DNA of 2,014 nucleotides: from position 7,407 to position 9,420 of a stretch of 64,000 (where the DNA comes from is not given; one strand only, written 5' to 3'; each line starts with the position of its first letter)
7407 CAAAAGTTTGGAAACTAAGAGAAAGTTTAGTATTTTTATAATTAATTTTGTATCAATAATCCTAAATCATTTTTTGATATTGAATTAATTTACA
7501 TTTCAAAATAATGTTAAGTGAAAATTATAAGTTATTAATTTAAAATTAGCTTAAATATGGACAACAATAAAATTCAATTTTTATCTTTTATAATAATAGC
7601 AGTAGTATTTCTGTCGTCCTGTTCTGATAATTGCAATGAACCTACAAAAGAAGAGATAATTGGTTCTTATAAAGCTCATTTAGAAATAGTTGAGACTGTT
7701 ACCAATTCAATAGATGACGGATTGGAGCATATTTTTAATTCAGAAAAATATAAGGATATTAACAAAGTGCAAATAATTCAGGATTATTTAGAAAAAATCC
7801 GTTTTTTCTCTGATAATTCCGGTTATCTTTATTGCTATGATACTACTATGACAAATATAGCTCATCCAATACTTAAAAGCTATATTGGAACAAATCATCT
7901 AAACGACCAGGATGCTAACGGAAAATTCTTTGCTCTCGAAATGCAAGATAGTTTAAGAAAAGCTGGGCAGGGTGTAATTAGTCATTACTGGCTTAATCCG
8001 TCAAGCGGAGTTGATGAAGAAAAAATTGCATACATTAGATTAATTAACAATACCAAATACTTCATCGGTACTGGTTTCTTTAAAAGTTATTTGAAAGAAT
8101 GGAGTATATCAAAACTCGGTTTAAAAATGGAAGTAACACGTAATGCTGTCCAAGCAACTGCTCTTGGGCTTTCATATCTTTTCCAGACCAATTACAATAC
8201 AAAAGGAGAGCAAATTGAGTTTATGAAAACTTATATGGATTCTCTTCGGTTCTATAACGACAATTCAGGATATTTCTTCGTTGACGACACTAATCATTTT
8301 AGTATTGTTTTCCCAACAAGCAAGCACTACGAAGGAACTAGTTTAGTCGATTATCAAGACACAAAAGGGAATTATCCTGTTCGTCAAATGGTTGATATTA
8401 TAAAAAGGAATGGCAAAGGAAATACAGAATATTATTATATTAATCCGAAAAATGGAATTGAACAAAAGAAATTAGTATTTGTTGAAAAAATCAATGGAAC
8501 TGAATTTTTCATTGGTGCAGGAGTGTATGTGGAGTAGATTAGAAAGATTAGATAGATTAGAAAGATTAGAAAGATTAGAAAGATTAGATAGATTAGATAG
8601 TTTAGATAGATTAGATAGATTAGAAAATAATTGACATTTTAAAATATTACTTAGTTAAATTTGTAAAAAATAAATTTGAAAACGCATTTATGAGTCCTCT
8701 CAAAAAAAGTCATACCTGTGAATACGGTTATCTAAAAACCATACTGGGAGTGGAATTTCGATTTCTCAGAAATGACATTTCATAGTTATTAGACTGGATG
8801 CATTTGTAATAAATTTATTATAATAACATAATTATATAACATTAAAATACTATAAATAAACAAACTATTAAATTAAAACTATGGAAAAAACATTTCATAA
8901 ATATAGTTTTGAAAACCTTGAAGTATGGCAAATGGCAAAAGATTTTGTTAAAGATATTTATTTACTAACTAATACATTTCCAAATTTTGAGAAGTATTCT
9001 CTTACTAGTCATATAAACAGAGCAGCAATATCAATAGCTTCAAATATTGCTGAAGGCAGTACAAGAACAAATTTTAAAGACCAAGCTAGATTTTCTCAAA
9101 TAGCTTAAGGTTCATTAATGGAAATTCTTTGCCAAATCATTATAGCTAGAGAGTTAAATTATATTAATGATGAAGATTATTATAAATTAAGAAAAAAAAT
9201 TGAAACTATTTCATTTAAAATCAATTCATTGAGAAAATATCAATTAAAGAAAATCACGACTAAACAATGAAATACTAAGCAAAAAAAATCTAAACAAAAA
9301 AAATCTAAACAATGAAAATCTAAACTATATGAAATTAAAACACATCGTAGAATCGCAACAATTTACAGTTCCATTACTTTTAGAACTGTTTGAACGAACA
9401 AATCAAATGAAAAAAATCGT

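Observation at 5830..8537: Operon of a 63-aa protein plus two V4R-like paralogs, sitting between two paralogous lipoproteins and a tandem-sCache_2 lipoprotein with no output domain: candidate ligand-sensing module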

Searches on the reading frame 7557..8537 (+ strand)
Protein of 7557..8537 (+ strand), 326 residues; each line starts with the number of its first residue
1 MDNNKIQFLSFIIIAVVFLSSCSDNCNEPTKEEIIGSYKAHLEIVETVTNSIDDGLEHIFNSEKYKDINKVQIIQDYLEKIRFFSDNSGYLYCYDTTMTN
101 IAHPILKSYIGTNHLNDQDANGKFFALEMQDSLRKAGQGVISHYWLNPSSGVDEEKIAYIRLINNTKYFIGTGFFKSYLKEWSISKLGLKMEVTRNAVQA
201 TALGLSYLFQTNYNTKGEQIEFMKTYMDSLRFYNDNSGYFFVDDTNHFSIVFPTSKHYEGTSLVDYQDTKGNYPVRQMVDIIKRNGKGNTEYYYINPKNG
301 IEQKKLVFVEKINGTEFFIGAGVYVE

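Call 3: search_protein_families(library=pfam, proteins=[window:7557-8537:+], max_evalue=1)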
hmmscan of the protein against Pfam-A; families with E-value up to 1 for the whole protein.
window:7557-8537:+ (326 aa): 4 families
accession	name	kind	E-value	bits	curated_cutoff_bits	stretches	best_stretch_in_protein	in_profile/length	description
PF08269.17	dCache_2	-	1.3e-43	149.7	26.5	2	218-326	76-184/298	Cache domain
PF17200.10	sCache_2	-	5.8e-40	137.2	25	2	215-326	33-143/155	Single Cache domain 2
PF17201.10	Cache_3-Cache_2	-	1.4e-10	41.4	27.7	2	236-324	202-285/299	Cache 3/Cache 2 fusion domain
PF19237.4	DUF5889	-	0.079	13.5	27.1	1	246-319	18-86/115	Family of unknown function (DUF5889)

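Call 4: search_protein_families(library=ncbifam, proteins=[window:7557-8537:+], max_evalue=1)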
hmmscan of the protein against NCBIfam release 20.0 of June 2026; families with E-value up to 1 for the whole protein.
window:7557-8537:+ (326 aa): 3 families
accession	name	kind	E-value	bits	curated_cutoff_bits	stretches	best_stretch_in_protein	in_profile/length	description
NF052443.1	SensHisKinMctS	equivalog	2.4e-25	88.8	700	2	47-175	55-180/457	two-component system sensor histidine kinase MctS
NF058645.1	MCPCtpMPsAe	equivalog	1.8e-13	50.1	900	2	14-173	25-179/558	methyl-accepting chemotaxis protein CtpM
NF052640.1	CPBP_M949_0222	equivalog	0.026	14.4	220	1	4-101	105-189/213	M949_0222 family glutamic-type intramembrane endopeptidase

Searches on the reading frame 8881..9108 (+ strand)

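Call 3: search_protein_families(library=pfam, proteins=[window:8881-9108:+], max_evalue=1)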
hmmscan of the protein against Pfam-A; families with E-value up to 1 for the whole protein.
window:8881-9108:+ (75 aa): 3 families
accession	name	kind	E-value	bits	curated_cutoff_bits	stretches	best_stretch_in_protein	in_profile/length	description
PF05635.17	23S_rRNA_IVP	-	3.3e-23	82.4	33.8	1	11-75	1-65/106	23S rRNA-intervening sequence protein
PF22296.2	bAvd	-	0.018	16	40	1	17-64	5-52/107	bAvd-like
PF16133.10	DUF4844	-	0.076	13.6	25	1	12-68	8-65/117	Domain of unknown function (DUF4844)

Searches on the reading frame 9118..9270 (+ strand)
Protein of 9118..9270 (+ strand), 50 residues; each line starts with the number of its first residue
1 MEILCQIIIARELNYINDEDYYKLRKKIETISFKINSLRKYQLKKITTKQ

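Call 3: search_protein_families(library=pfam, proteins=[window:9118-9270:+], max_evalue=1)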
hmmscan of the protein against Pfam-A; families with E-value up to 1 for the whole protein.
window:9118-9270:+ (50 aa): 1 family
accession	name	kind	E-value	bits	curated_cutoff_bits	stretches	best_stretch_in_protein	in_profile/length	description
PF05635.17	23S_rRNA_IVP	-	5.7e-05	23.7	33.8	1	2-36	71-105/106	23S rRNA-intervening sequence protein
